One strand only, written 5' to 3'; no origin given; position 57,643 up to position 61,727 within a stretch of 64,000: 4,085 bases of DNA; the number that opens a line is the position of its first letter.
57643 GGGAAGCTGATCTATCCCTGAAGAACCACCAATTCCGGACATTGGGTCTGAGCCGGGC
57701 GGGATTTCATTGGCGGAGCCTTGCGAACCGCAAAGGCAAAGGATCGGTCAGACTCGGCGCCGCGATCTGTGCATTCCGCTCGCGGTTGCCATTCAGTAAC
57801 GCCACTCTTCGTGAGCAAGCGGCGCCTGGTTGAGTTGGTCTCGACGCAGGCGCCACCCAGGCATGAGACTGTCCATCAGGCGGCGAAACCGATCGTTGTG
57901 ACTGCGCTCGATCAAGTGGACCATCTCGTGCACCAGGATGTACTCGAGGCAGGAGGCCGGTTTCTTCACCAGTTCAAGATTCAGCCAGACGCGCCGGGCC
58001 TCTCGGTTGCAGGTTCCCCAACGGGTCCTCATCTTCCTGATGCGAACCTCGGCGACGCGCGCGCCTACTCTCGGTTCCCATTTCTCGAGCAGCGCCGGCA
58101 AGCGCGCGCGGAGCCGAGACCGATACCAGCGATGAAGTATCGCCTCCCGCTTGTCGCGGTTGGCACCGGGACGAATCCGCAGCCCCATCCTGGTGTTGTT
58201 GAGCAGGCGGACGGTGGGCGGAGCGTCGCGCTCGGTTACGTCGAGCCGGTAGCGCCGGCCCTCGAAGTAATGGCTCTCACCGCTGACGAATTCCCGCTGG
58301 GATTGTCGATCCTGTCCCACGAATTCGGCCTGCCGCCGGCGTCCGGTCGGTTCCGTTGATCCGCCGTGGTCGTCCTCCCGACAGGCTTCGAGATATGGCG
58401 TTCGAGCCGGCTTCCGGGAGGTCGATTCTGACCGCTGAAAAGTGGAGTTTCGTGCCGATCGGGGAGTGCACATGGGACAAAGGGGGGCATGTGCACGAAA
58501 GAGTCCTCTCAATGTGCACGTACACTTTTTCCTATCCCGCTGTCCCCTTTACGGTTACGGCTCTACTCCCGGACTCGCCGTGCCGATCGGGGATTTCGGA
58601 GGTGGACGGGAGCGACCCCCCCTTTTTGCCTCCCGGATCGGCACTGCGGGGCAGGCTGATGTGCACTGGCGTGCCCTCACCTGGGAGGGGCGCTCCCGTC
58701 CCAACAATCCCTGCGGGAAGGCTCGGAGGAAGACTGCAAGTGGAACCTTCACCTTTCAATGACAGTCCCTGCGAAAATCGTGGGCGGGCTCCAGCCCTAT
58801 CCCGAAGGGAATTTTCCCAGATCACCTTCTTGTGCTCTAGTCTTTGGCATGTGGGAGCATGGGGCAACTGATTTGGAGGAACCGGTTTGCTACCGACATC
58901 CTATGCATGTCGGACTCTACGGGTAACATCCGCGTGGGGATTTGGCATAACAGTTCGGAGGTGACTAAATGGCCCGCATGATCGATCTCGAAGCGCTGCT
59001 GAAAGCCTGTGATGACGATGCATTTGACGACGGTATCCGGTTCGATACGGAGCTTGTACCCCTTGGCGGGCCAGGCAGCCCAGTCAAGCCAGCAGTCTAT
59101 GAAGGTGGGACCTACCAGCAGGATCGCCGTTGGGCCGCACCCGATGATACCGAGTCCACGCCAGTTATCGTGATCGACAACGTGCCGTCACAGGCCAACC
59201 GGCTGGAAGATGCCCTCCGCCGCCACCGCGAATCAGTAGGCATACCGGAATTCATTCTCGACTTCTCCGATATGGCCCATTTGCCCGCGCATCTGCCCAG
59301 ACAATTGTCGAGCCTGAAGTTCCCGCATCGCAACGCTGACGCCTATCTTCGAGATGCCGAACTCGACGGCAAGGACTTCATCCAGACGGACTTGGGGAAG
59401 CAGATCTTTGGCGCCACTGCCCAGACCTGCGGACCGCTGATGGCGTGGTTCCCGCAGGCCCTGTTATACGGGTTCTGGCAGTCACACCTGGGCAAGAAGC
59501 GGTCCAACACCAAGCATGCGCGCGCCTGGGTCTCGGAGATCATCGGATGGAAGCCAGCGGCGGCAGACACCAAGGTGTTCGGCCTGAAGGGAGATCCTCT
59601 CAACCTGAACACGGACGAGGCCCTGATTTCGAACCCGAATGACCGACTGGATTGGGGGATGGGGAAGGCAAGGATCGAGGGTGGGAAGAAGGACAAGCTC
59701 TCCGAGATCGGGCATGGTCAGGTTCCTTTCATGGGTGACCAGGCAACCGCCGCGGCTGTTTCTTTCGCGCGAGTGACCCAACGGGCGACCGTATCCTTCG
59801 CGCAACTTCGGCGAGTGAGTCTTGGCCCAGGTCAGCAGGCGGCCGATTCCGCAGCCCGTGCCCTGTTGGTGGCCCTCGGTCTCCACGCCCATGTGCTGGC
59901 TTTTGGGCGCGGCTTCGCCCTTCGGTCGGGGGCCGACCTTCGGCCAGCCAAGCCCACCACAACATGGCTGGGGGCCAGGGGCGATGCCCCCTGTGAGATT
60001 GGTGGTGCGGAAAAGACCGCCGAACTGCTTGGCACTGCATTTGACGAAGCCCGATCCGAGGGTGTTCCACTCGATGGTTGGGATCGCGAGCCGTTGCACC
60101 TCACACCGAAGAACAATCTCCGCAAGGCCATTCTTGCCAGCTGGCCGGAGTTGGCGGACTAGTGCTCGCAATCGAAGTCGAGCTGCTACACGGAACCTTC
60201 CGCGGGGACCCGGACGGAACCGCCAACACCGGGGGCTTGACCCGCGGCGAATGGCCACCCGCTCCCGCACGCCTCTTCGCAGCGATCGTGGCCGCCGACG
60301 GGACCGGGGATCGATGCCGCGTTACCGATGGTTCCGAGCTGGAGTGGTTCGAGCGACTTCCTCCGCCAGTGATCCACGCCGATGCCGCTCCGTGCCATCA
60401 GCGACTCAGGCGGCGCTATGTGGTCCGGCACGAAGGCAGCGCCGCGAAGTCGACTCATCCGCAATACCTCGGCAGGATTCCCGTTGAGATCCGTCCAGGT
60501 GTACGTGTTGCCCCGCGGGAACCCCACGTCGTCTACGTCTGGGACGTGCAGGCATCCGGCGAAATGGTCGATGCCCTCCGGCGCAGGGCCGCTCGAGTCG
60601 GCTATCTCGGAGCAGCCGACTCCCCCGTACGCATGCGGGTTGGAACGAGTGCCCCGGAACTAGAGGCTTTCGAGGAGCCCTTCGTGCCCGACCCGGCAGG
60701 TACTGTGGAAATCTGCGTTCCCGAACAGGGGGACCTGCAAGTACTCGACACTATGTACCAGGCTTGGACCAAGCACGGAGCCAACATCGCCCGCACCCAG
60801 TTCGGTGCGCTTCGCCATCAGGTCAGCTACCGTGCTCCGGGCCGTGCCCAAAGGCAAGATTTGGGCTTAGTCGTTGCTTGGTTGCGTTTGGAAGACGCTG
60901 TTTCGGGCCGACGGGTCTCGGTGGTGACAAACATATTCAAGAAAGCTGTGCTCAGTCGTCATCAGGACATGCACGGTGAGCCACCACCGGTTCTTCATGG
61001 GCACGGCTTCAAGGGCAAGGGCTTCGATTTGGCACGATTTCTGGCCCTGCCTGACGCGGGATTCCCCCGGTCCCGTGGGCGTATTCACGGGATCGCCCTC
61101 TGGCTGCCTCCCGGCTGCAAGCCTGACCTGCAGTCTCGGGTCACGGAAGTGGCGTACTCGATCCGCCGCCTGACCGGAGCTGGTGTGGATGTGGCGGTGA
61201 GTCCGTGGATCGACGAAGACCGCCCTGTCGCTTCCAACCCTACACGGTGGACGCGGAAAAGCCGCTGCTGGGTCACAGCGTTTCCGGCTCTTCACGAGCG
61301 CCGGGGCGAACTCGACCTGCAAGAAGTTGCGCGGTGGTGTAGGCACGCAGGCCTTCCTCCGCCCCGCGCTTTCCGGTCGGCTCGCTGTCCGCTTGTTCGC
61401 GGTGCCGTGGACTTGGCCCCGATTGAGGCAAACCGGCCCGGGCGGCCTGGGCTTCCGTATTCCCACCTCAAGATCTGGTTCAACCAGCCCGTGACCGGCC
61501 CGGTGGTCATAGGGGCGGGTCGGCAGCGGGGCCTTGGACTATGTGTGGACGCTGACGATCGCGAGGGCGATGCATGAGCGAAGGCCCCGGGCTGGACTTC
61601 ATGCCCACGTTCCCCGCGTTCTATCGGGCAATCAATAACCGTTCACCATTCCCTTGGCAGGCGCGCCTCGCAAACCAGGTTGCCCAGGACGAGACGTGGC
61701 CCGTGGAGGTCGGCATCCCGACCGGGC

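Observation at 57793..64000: Type I-G(I-U)-like cas operon in the order csb1-csb2-cas3 with no large subunit upstream and no CRISPR array in view; divergent DUF45 metallopeptidase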

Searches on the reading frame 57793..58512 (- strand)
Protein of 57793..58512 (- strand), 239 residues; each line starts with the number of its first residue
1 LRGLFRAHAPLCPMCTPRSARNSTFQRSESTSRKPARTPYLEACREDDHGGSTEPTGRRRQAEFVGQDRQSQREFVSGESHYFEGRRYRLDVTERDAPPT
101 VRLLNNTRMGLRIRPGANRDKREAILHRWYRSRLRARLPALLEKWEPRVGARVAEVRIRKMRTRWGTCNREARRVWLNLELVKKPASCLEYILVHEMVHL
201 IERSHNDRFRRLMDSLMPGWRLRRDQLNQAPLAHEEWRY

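Call 7: search_protein_families(library=ncbifam, proteins=[window:57793-58512:-], max_evalue=0.01)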
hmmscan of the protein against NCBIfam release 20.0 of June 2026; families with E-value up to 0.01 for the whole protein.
window:57793-58512:- (239 aa): 0 families

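Call 8: search_protein_families(library=pfam, proteins=[window:57793-58512:-], max_evalue=0.01)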
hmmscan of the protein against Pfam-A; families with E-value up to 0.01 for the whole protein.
window:57793-58512:- (239 aa): 2 families
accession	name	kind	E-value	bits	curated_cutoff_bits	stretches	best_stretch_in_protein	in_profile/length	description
PF01863.23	YgjP-like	-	3e-50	171.6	26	1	59-229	39-206/207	YgjP-like, metallopeptidase domain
PF10263.15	SprT-like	-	3e-06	27.5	25.6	1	155-216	22-95/108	SprT-like family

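Call 41: search_protein_families(library=padloc, proteins=[window:57793-58512:-], max_evalue=0.001)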
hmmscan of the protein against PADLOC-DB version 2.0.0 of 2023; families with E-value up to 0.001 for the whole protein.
window:57793-58512:- (239 aa): 0 families

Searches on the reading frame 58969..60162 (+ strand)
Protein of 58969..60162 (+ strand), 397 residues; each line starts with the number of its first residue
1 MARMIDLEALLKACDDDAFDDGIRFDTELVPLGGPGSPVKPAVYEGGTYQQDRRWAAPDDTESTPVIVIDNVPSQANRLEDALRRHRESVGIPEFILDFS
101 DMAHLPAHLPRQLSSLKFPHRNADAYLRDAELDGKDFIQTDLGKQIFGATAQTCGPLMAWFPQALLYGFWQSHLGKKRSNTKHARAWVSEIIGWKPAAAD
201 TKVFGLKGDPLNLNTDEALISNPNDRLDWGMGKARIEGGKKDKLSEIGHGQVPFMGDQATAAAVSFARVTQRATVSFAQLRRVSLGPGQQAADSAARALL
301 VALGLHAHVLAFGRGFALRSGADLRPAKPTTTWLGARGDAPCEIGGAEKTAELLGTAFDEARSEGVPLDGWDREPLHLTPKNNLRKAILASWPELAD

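Call 7: search_protein_families(library=ncbifam, proteins=[window:58969-60159:+], max_evalue=0.01)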
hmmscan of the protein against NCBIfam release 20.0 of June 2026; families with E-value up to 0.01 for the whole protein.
window:58969-60159:+ (397 aa): 1 family
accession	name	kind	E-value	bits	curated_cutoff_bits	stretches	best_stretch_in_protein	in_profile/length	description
TIGR02570.1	cas7_GSU0053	equivalog_domain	1e-14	54.8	38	1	32-193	12-168/178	type I-G CRISPR-associated RAMP protein Csb1/Cas7g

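Call 8: search_protein_families(library=pfam, proteins=[window:58969-60159:+], max_evalue=0.01)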
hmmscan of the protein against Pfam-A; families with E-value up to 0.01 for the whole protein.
window:58969-60159:+ (397 aa): 1 family
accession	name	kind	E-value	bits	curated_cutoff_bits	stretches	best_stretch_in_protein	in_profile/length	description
PF09617.15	Cas_GSU0053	-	4.5e-32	111.8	25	1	24-195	2-165/168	CRISPR-associated protein GSU0053 (Cas_GSU0053)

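Call 10: find_encoding_contigs(protein=window:58969-60162:+, flank=10000, max_places=6)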
Protein window:58969-60162:+ (397 aa): no gene with exactly this product is on record in the collection.

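Call 41: search_protein_families(library=padloc, proteins=[window:58969-60159:+], max_evalue=0.001)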
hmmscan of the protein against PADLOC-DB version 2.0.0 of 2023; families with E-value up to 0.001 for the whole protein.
window:58969-60159:+ (397 aa): 4 families
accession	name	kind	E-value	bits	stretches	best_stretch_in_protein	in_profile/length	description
PDLC01630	Cas7g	-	1.1e-30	104.7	1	24-195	2-150/153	CAS-I-U; effector_G7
PDLC01351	Cas7g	-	1.5e-17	62.2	1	28-196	8-140/143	CAS-I-U; effector_G7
PDLC00994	Cas7g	-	2.7e-15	54.8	1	32-193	12-168/178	"CRISPR-associated protein GSU0053/csb1, Dpsyc system"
PDLC01291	Cas7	-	6.2e-10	37.9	1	38-192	16-140/151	CAS-I-U; effector_G7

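Call 69: search_solved_structures(query=A2, max_evalue=1, show_alignments=1)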
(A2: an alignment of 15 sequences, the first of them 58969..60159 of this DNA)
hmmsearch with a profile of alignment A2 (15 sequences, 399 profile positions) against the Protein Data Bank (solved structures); distinct sequences matched with E-value up to 1: 2.
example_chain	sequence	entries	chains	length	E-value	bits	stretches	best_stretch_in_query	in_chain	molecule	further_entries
9i7s_K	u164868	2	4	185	0.1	14.4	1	300-381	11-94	Tom20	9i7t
4puf_A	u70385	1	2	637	0.36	12.7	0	76-116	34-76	E3 ubiquitin-protein ligase SlrP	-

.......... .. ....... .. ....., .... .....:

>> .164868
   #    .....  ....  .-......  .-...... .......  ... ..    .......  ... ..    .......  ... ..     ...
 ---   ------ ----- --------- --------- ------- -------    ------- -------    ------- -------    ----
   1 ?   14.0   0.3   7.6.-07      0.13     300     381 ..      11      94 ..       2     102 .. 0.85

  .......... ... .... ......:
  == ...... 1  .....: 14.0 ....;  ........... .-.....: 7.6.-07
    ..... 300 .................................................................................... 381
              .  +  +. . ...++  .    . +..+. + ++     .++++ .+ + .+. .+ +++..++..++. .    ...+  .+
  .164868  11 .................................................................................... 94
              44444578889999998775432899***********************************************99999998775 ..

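Call 77: search_protein_representatives(protein=window:58969-60159:+)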
Query: 397 residues. Proteins with E-value up to 0.001 (for the whole library): 925; up to 1e-10: 567; up to 1e-30: 100. The best 150 are listed.
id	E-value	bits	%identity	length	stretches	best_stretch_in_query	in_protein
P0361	6.9e-175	598.3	69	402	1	1-397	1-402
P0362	1.0e-156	538.5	75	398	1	1-314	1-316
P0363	9.3e-141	485.9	75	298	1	103-397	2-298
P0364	1.3e-129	449.2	56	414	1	5-395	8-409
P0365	3.8e-118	411.5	55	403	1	4-395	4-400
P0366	7.6e-115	400.6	56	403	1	8-395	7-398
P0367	2.0e-111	389.3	51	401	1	4-394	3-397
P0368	2.0e-107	376.2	73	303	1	69-290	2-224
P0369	1.1e-94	334.3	48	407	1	7-395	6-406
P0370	4.7e-88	312.4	73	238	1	1-184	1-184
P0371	1.6e-82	294.2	69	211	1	190-395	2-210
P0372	7.5e-82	292.0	59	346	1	1-245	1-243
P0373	3.7e-81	289.7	75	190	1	2-169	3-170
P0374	4.6e-81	289.4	63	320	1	81-303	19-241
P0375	1.6e-80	287.5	54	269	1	5-266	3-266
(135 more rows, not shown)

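Call 87: predict_structure(alignment_id=A3)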
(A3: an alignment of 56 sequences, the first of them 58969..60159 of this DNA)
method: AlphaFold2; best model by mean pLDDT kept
length: 397 residues; sequences in the alignment: 56
mean_pLDDT: 94.4   pTM: 0.91
mean pLDDT of the five models: 94.4, 93.2, 93.0, 90.6, 90.1
residues with pLDDT >= 90: 314; 70-90: 80; 50-70: 2; < 50: 1
segments of 3 or more residues with pLDDT < 50: none
pLDDT, mean of each block of 10 residues (from residue 1): 94 98 98 97 92 96 98 98 97 98 92 97 97 98 98 98 98 90 98 94 86 86 83 74 87 84 97 98 97 99 99 97 98 98 97 98 98 98 93 78
secondary structure, 60 per line:
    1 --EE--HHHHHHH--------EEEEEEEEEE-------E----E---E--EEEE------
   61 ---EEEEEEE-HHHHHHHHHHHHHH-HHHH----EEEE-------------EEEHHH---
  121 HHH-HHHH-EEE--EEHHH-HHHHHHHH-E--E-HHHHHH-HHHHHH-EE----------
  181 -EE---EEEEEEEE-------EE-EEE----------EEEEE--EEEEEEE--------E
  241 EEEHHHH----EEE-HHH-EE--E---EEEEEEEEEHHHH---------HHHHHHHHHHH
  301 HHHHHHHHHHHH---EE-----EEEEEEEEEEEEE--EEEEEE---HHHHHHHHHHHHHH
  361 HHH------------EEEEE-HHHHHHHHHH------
elements in order: H7-13 E22-31 E51-54 E64-70 H72-85 H87-90 E95-98 E112-114 H125-128 E130-132 H141-148 H155-160 H162-167 E187-194 E205-207 E218-222 E225-231 E240-243 H244-247 E252-254 E268-276 H277-280 H290-312 E323-335 E338-343 H347-363 E376-380 H382-391

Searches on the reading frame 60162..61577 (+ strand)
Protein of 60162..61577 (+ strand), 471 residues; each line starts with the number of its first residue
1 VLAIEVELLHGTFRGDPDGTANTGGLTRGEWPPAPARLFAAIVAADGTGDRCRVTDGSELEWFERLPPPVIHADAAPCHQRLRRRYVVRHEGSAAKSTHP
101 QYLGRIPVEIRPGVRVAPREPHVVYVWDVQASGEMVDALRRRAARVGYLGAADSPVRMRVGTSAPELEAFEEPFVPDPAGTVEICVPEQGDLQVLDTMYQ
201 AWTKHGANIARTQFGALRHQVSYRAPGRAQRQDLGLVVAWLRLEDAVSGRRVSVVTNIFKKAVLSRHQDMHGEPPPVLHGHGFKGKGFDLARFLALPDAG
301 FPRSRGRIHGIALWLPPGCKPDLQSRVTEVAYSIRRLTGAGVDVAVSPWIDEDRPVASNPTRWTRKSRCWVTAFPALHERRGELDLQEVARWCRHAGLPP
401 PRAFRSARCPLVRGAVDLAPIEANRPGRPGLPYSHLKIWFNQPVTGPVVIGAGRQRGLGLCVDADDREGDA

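Call 7: search_protein_families(library=ncbifam, proteins=[window:60162-61574:+], max_evalue=0.01)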
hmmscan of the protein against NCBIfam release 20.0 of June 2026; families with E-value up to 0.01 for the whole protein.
window:60162-61574:+ (471 aa): 1 family
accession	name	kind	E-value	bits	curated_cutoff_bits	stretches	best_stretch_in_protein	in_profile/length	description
TIGR02165.1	cas5_6_GSU0054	equivalog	6.5e-59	200.4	45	1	1-462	1-490/492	type I-G CRISPR-associated protein Csb2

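Call 8: search_protein_families(library=pfam, proteins=[window:60162-61574:+], max_evalue=0.01)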
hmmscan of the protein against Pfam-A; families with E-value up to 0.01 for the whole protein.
window:60162-61574:+ (471 aa): 1 family
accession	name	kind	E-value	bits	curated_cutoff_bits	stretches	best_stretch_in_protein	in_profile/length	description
PF09609.15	Cas_GSU0054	-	3.4e-12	46.3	21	1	27-316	34-360/552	CRISPR-associated protein, GSU0054 family (Cas_GSU0054)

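Call 9: find_encoding_contigs(protein=window:60162-61577:+, flank=10000, max_places=6)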
Protein window:60162-61577:+ (471 aa): no gene with exactly this product is on record in the collection.

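Call 41: search_protein_families(library=padloc, proteins=[window:60162-61574:+], max_evalue=0.001)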
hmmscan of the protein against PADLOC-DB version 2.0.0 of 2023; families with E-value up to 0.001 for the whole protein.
window:60162-61574:+ (471 aa): 9 families
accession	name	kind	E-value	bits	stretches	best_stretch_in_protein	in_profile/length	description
PDLC01777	Cas56g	-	6.1e-78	260.9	1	1-467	1-430/431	-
PDLC00995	Cas56g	-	1.7e-59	200.4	1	1-462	1-490/492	"CRISPR-associated protein GSU0054/csb2, Dpsyc system"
PDLC01410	Cas56g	-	4.9e-57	192.3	1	1-466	1-429/431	CAS-I-U; effector_G5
PDLC01347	Cas5g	-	3.6e-33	113.6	1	29-462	11-373/374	CAS-I-U; effector_G5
PDLC01626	Cas56g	-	1.2e-24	85.3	1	4-461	4-410/412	CAS-I-U; effector_G5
PDLC01778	Cas56g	-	2.1e-22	78.4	1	2-462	2-446/449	-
PDLC01776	Cas56g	-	9.8e-17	58.8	1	2-208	3-198/497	-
PDLC01280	Cas5g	-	3.7e-07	27.6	1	105-459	31-384/384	CAS-I-U; effector_G5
PDLC01779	Cas56g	-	0.00018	18.4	0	2-45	2-42/483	-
